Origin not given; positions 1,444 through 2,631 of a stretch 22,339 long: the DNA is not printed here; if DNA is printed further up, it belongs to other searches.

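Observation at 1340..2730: AT-rich orphan gene inserted between the spanin genes and cos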

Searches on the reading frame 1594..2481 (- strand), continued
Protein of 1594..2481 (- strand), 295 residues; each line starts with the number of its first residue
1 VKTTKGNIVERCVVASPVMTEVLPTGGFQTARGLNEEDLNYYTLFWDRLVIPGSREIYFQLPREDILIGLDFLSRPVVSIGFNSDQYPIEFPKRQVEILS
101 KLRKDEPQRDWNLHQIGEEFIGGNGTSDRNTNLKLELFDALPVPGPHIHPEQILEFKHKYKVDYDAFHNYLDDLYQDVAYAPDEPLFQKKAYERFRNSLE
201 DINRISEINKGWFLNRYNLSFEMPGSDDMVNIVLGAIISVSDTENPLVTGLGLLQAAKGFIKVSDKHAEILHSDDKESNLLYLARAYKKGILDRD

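Call 43: predict_structure(alignment_id=A4)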
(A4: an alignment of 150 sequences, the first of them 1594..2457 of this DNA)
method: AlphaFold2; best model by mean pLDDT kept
length: 287 residues; sequences in the alignment: 150
mean_pLDDT: 84.1   pTM: 0.85
mean pLDDT of the five models: 84.1, 83.8, 82.4, 79.8, 78.1
residues with pLDDT >= 90: 148; 70-90: 84; 50-70: 38; < 50: 17
segments of 3 or more residues with pLDDT < 50: 237-247, 283-287
pLDDT, mean of each block of 10 residues (from residue 1): 96 90 95 98 97 98 98 89 92 95 93 68 80 94 98 95 87 77 87 93 93 78 64 50 47 75 71 82 50
secondary structure, 60 per line:
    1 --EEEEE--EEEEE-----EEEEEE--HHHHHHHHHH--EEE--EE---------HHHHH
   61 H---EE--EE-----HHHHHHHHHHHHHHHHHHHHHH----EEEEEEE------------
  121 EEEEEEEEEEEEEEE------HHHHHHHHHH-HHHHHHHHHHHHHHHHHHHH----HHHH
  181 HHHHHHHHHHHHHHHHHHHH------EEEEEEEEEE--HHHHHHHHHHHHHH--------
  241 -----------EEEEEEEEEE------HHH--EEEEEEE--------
elements in order: E3-7 E10-14 E20-25 H28-37 E40-42 H56-61 H76-97 E102-108 E121-135 H142-151 H153-172 H177-200 E207-216 H219-232 E252-261 E273-279

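Call 46: fold_search(model_id=the predicted structure, library=pdb)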
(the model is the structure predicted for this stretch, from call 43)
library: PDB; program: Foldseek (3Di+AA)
matches with E <= 10: 450; with E <= 0.001: 0
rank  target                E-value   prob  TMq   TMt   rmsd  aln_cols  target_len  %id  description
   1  1i4n_A                1.4e-02  0.35  0.15  0.16   9.4       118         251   14  CRYSTAL STRUCTURE OF INDOLEGLYCEROL PHOSPHATE SYNTHASE FROM THERMOTOGA MARITIMA (released 2002-03-20)
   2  6tug_D                2.5e-02  0.35  0.22  0.17  16.2       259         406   13  Enterococcus italicus Csm6 bound to cyclic hexa-2'-fluoro-hexa-dAMP (released 2020-02-26)
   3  6tug_B                3.9e-02  0.28  0.22  0.16  16.0       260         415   12  Enterococcus italicus Csm6 bound to cyclic hexa-2'-fluoro-hexa-dAMP (released 2020-02-26)
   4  6tug_H                6.8e-02  0.21  0.23  0.17  16.0       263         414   12  Enterococcus italicus Csm6 bound to cyclic hexa-2'-fluoro-hexa-dAMP (released 2020-02-26)
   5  6qg0_E                8.8e-02  0.20  0.19  0.20  11.1       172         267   12  Structure of eIF2B-eIF2 (phosphorylated at Ser51) complex (model 1) (released 2019-06-26)
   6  9c67_E                1.1e-01  0.35  0.20  0.11   5.6       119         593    9  cryoEM structure of CRISPR associated effector, CARF-Adenosine deaminase 1, Cad1, in apo form (released 2024-10-30)
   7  7kmw_B                1.3e-01  0.23  0.16  0.20   8.6       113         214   12  Crystal structure of IspD from Mycobacterium paratuberculosis (released 2020-11-11)
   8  9c77_B                1.7e-01  0.28  0.21  0.12   5.4       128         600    9  cryoEM structure of CRISPR associated effector, CARF-Adenosine deaminase 1, Cad1, in cA4 bound form with ATP. (released 2024-10-30)
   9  6tug_G                1.7e-01  0.15  0.25  0.18  17.6       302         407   12  Enterococcus italicus Csm6 bound to cyclic hexa-2'-fluoro-hexa-dAMP (released 2020-02-26)
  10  7fca_A                1.9e-01  0.08  0.19  0.19  19.1       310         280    8  PfkB(Mycobacterium marinum) (released 2021-08-04)
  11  9c69_A                2.1e-01  0.30  0.22  0.33   5.3       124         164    7  The CRISPR associated CARF-adenosine deaminase, Cad1-CARF in the cA4 bound form (released 2024-10-30)
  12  5dnd_A                2.2e-01  0.12  0.17  0.15   7.8       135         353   10  Crystal structure of the Asn-bound guinea pig L-asparaginase 1 catalytic domain active site mutant T116A (released 2016-01-13)
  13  2qhp                  2.4e-01  0.25  0.15  0.15   6.7        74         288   12  Crystal structure of fructokinase (NP_810670.1) from Bacteroides thetaiotaomicron VPI-5482 at 1.80 A resolution (released 2007-07-10)
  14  5dnd_B                2.4e-01  0.12  0.16  0.14   8.0       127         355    9  Crystal structure of the Asn-bound guinea pig L-asparaginase 1 catalytic domain active site mutant T116A (released 2016-01-13)
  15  6wb7_A                2.5e-01  0.15  0.19  0.18  10.7       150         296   10  Acarbose Kinase AcbK as a Complex with Acarbose and AMP-PNP (released 2021-04-21)
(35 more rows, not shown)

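Call 52: search_solved_structures(query=A4, max_evalue=10, show_alignments=2)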
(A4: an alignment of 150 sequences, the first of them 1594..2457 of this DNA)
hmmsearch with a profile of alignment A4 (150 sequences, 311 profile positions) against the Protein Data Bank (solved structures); distinct sequences matched with E-value up to 10: 7.
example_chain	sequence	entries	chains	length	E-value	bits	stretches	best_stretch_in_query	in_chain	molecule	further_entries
4zq0_A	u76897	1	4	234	0.15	14.5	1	180-220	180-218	14-3-3 protein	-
4f7r_A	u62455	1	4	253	0.16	14.3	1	180-220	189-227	14-3-3 protein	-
5by9_A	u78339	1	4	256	0.16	14.3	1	180-220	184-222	14-3-3 protein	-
2q6q_A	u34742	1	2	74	0.2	14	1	171-215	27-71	Spindle pole body component SPC42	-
9zdm_A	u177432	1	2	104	0.34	13.2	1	168-200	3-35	RhsFi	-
1fiu_A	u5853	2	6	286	0.4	13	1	84-127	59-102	TYPE II RESTRICTION ENZYME NGOMI | TYPE-2 RESTRICTION ENZYME NGOMIV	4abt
5fv8_A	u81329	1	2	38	1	11.7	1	176-208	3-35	FOSW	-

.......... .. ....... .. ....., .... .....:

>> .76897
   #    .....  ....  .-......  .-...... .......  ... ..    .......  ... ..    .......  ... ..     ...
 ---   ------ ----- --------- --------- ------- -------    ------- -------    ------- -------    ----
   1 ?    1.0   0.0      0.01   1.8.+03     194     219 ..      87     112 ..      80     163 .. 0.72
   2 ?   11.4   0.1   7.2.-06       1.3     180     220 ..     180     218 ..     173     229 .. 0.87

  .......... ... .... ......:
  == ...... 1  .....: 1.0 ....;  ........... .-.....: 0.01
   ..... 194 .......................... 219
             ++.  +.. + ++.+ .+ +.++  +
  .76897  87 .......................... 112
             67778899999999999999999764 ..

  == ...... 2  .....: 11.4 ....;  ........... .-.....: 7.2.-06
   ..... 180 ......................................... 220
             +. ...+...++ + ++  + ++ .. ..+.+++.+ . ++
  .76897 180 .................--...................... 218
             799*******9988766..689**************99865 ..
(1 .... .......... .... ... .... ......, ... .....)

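Call 53: search_protein_families(library=pfam, proteins=[P0183, P0047, P0067, P0129, P0148, P0132, P0125, P0052], max_evalue=0.01)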
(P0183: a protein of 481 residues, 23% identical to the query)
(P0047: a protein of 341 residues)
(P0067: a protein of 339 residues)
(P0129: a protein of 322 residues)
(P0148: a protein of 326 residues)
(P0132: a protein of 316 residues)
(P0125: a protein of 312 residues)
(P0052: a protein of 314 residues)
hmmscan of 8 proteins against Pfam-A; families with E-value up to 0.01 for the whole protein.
P0183 (481 aa): 1 family
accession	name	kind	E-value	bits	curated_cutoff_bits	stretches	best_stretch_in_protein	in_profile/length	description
PF19749.4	DUF6236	-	4.3e-19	69.3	26.2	1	294-447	132-295/324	Family of unknown function (DUF6236)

P0047 (341 aa): 1 family
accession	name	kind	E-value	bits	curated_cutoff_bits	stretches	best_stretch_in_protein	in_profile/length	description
PF19749.4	DUF6236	-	1.2e-38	133.6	26.2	1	21-283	68-322/324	Family of unknown function (DUF6236)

P0067 (339 aa): 3 families
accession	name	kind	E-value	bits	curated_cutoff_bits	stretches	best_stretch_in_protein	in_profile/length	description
PF19749.4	DUF6236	-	1.6e-37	129.8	26.2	1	60-331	56-319/324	Family of unknown function (DUF6236)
PF02810.21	SEC-C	-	3.3e-07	30.5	20.4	1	29-46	1-18/19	SEC-C motif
PF11981.13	DUF3482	-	0.00063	19.7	29.2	1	271-310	152-191/293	Domain of unknown function (DUF3482)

P0129 (322 aa): 1 family
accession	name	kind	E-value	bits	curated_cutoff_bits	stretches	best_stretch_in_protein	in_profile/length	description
PF19749.4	DUF6236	-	5.1e-25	88.8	26.2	1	77-290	69-274/324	Family of unknown function (DUF6236)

P0148 (326 aa): 2 families
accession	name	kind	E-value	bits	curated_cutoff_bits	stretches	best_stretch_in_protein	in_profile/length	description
PF19749.4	DUF6236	-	4e-26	92.4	26.2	1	26-273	68-321/324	Family of unknown function (DUF6236)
PF02810.21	SEC-C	-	3.8e-09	36.7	20.4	1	305-322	1-18/19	SEC-C motif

P0132 (316 aa): 1 family
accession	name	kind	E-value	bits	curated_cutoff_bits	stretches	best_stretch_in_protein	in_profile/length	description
PF19749.4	DUF6236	-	2.4e-26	93.1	26.2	1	35-309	72-323/324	Family of unknown function (DUF6236)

P0125 (312 aa): 1 family
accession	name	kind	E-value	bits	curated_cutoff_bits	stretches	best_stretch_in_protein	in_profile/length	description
PF19749.4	DUF6236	-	5.8e-19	68.9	26.2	1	145-290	167-285/324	Family of unknown function (DUF6236)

P0052 (314 aa): 1 family
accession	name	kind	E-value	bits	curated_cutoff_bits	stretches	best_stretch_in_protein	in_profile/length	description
PF19749.4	DUF6236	-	9.5e-29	101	26.2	1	34-285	75-289/324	Family of unknown function (DUF6236)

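Call 54: fold_search(model_id=the predicted structure, library=viral)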
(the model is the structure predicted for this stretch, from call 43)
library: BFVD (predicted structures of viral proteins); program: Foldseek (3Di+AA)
matches with E <= 10: 269; with E <= 0.001: 0
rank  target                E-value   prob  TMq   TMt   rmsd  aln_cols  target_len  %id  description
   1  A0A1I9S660            2.5e-02  0.11  0.16  0.11  23.4       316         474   10  (no name in the UniProt tables at hand)
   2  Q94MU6                8.7e-02  0.54  0.24  0.38   7.3       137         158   12  p23 [Myxococcus phage Mx8]
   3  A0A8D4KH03            9.3e-02  0.09  0.17  0.18  18.1       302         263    7  (no name in the UniProt tables at hand)
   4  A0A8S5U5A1            2.4e-01  0.11  0.15  0.17  11.3       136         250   10  Cell wall hydrolase autolysin [Siphoviridae sp. ctCS019]
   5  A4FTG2                2.9e-01  0.15  0.15  0.19   9.7       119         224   14  Thymidine kinase [Cyprinid herpesvirus 3]
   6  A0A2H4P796            3.2e-01  0.90  0.19  0.67   2.8        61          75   18  Uncharacterized protein [Pseudomonas phage nickie]
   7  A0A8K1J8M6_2          3.5e-01  0.04  0.11  0.03  23.3       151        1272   12  (no name in the UniProt tables at hand)
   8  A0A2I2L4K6            7.8e-01  0.20  0.22  0.24   5.7       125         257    7  Uncharacterized protein [Orpheovirus IHUMI-LCC2]
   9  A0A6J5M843            8.8e-01  0.08  0.17  0.27   7.8       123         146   13  Uncharacterized protein [uncultured Caudovirales phage]
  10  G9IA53                8.8e-01  0.01  0.11  0.05  27.2       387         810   10  (no name in the UniProt tables at hand)
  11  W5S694                9.4e-01  0.06  0.16  0.20  18.1       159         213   11  Uncharacterized protein [Pithovirus sibericum]
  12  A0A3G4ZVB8            9.4e-01  0.03  0.14  0.11  29.3       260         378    8  Uncharacterized protein [Dasosvirus sp.]
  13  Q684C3                1.1e+00  0.07  0.14  0.15  11.2       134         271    7  (no name in the UniProt tables at hand)
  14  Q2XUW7                1.1e+00  0.02  0.11  0.08  12.1       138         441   12  (no name in the UniProt tables at hand)
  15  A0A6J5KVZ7            1.2e+00  0.06  0.17  0.18  18.4       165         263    9  Trypsin-like peptidase domain containing protein [uncultured Caudovirales phage]
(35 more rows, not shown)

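Call 59: search_dna_similar(query=window:1594-2457:-, collection=phages, mode=protein, max_evalue=0.001, max_rows=40)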
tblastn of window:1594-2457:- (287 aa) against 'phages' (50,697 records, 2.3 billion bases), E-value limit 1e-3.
Records with a match: 2; places in all: 2; records where one place covers at least 80% of the query: 2.
Best place of each record, by identity: <60% 2.
By first word of the organism name: Vibrio 2.
By host as written in the record: Vibrio cyclitrophicus ZF14 1; Vibrio cyclitrophicus 10N.286.54.E4 1.
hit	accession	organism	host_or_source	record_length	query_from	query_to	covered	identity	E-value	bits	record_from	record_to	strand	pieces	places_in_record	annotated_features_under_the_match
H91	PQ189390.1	Vibrio phage ZF14_PE001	Vibrio cyclitrophicus ZF14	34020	1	284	99%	24.4%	2e-13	76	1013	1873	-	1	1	hypothetical protein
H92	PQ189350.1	Vibrio phage 10N.286.54.E4_PE001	Vibrio cyclitrophicus 10N.286.54.E4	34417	1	244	85%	27.0%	9e-14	77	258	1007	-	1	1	hypothetical protein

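Call 60: search_dna_similar(query=window:1594-2457:-, collection=plasmids, mode=protein, max_evalue=0.001, max_rows=30)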
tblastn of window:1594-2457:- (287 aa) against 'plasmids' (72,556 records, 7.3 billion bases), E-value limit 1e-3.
Records with a match: 6; places in all: 6; records where one place covers at least 80% of the query: 5.
Best place of each record, by identity: <60% 6.
By first word of the organism name: Acinetobacter 3; Proteus 1; Vibrio 1; Aeromonas 1.
By predicted mobility (MOB-suite, as given by PLSDB): non-mobilizable 4; mobilizable 1; conjugative 1.
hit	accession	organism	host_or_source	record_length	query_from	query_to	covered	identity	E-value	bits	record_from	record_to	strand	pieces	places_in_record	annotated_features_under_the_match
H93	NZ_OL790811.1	Proteus mirabilis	-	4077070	1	286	100%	30.2%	2e-34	139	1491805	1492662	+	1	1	none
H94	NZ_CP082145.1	Acinetobacter lwoffii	cell culture,permafrost, Kolyma lowland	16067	19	285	93%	28.7%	3e-19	95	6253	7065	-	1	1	DUF6236 family protein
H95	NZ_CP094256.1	Acinetobacter indicus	mixed culture,chicken fecal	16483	19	285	93%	28.7%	3e-19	95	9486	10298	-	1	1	DUF6236 family protein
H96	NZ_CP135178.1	Vibrio cyclitrophicus ZF270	filtered seawater (large, >=63 ...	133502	1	265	92%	25.1%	4e-12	74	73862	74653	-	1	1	DUF6236 family protein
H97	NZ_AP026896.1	Aeromonas caviae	Microbe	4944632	2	285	99%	21.7%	1e-5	54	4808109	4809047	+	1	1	none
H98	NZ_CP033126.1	Acinetobacter wuhouensis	Culture,Sewage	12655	15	197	64%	24.0%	1e-4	51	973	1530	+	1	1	DUF6236 family protein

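Call 61: get_annotated_region(hit=H91, flank=6000)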
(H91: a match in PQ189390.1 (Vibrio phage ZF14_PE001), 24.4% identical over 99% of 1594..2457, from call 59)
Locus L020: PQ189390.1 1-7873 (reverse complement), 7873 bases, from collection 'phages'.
description: Vibrio phage ZF14_PE001, complete genome.
organism: Vibrio phage ZF14_PE001 (NCBI taxid 3385370)
taxonomy: Viruses; Duplodnaviria; Heunggongvirae; Uroviricota; Caudoviricetes
host: Vibrio cyclitrophicus ZF14; source: seawater; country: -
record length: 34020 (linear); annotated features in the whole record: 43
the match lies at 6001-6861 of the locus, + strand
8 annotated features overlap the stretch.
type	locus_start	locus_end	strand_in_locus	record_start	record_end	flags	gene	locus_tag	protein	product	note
CDS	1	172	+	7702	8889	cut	-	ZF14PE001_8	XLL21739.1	hypothetical protein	BPJ_BPP2_Baseplate_protein_J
CDS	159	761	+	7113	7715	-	-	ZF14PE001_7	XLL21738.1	hypothetical protein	TAIL1_BPHC1_Putative_tail_protein_gp30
CDS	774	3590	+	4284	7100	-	-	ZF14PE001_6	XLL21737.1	hypothetical protein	tail_fiber_protein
CDS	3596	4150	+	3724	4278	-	-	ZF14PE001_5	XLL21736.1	hypothetical protein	YO34_BPHC1_Uncharacterized_20.8_kDa_protein_in_lys_ 3'region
CDS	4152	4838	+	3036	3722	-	-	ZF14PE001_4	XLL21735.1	hypothetical protein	YO35_BPHC1_Uncharacterized_58.7_kDa_protein_in_lys_ 3'region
CDS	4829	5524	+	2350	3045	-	-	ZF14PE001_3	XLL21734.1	hypothetical protein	YO35_BPHC1_Uncharacterized_58.7_kDa_protein_in_lys_ 3'region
CDS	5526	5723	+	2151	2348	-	-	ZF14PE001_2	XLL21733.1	hypothetical protein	-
CDS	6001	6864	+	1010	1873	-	-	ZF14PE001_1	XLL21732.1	hypothetical protein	Family_of_unknown_function_(DUF6236)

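Call 62: get_annotated_region(hit=H94, flank=8000)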
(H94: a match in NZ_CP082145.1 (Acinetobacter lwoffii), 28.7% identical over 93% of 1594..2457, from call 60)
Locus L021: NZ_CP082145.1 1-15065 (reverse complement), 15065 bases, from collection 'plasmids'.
description: Acinetobacter lwoffii strain ED23-35 plasmid pALWED1.3, complete sequence
organism: Acinetobacter lwoffii (NCBI taxid 28090)
taxonomy: Bacteria; Pseudomonadota; Gammaproteobacteria; Moraxellales; Moraxellaceae; Acinetobacter; Acinetobacter lwoffii
host: -; source: cell culture,permafrost, Kolyma lowland; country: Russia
typing (MOB-suite, as given by PLSDB): non-mobilizable; replicon rep_cluster_1285
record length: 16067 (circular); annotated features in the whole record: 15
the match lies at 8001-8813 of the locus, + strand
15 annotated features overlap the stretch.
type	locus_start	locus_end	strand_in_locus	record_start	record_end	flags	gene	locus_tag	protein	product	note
CDS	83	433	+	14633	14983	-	-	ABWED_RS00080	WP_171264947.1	DUF3147 family protein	-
CDS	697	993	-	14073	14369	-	-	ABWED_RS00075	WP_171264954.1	hypothetical protein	-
CDS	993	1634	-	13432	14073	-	-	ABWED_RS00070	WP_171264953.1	AAA family ATPase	-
CDS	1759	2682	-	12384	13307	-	repM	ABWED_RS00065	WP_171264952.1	replication initiation protein RepM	GO:0006270 - DNA replication initiation [Evidence IEA]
CDS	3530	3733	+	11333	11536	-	-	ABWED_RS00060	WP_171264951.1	hypothetical protein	-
CDS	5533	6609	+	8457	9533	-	-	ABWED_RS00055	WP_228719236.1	hypothetical protein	-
CDS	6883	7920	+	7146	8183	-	-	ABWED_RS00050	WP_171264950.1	HEPN domain-containing protein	-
CDS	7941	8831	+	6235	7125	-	-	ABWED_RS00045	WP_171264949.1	DUF6236 family protein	-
CDS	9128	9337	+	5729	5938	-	-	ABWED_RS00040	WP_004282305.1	hypothetical protein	-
CDS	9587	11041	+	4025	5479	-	-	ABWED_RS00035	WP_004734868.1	SulP family inorganic anion transporter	-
CDS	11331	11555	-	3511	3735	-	-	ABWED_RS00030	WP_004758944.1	hypothetical protein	-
CDS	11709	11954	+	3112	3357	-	-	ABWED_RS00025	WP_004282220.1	hypothetical protein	-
CDS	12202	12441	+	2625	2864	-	-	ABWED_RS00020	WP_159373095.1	hypothetical protein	-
CDS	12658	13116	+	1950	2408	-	-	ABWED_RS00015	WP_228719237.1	ribbon-helix-helix domain-containing protein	-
CDS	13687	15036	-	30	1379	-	chrA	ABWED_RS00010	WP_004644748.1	chromate efflux transporter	GO:0015703 - chromate transport [Evidence IEA]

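Call 63: get_annotated_region(hit=H96, flank=7000)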
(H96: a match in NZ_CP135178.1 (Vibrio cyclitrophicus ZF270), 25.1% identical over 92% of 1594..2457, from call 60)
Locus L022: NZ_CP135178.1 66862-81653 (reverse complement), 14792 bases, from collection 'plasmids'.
description: Vibrio cyclitrophicus ZF270 plasmid unnamed1, complete sequence
organism: Vibrio cyclitrophicus ZF270 (NCBI taxid 1136176)
taxonomy: Bacteria; Pseudomonadota; Gammaproteobacteria; Vibrionales; Vibrionaceae; Vibrio; Vibrio cyclitrophicus; Vibrio cyclitrophicus ZF270
host: -; source: filtered seawater (large, >=63 micrometer filter); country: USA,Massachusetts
typing (MOB-suite, as given by PLSDB): conjugative; replicon rep_cluster_1317; relaxase MOBF; mating-pair formation MPF_F
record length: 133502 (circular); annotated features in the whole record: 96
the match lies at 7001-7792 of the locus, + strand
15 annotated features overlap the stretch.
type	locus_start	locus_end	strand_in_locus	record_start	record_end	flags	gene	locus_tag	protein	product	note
CDS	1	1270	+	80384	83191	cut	traG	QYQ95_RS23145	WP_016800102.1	conjugal transfer mating-pair stabilization protein TraG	-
CDS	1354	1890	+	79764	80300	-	-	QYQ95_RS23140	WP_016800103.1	hypothetical protein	-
CDS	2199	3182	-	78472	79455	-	-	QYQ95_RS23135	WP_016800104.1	hypothetical protein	-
CDS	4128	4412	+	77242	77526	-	-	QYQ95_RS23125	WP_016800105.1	type II toxin-antitoxin system RelB/DinJ family antitoxin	-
CDS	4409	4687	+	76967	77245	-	-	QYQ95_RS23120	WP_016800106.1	type II toxin-antitoxin system mRNA interferase toxin, RelE/StbE family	-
CDS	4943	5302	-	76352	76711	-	-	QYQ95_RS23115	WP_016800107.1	GNAT family N-acetyltransferase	-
CDS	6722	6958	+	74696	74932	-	-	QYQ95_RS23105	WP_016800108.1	hypothetical protein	-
CDS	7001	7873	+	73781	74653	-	-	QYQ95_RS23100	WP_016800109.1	DUF6236 family protein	-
CDS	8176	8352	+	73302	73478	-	-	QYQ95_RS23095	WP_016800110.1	hypothetical protein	-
CDS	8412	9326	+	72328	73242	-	-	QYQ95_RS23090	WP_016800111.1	hypothetical protein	-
CDS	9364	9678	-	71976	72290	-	-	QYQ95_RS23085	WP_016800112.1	hypothetical protein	-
CDS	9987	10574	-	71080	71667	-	-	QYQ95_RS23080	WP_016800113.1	hypothetical protein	-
CDS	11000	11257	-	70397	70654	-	-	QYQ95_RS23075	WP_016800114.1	helix-turn-helix domain-containing protein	-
CDS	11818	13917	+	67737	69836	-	traD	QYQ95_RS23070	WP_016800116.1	type IV conjugative transfer system coupling protein TraD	-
CDS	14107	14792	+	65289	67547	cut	-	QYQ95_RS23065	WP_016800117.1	hypothetical protein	-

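Call 67: find_related_loci(query=A1, collection=genome_contigs, flank=10000)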
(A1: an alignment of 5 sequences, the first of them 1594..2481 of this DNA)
Query A1 (295 aa) in genome_contigs; peptide patterns used: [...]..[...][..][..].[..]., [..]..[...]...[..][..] (x = any residue, [..] = any of these).
78 stretches matched a pattern, but none encodes a relative of the query by tblastn (E <= 1e-3).

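Call 68: find_related_loci(query=A1, collection=viral_contigs, flank=10000)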
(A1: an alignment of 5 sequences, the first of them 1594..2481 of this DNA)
Query A1 (295 aa) in viral_contigs; peptide patterns used: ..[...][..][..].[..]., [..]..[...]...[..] (x = any residue, [..] = any of these).
98 stretches matched a pattern; 6 encode a relative of the query (tblastn E <= 1e-3); 6 distinct loci.
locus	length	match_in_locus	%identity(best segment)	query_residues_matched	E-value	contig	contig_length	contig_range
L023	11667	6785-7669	100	1-295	0e+0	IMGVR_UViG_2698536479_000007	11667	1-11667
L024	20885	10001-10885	98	1-295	0e+0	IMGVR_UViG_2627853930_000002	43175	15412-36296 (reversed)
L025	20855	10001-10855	71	8-292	9e-135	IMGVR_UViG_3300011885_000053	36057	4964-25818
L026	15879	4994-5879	99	1-295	2e-128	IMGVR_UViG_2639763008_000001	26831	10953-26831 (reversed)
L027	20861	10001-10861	51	5-291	2e-97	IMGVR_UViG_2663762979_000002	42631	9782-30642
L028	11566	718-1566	55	9-292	4e-96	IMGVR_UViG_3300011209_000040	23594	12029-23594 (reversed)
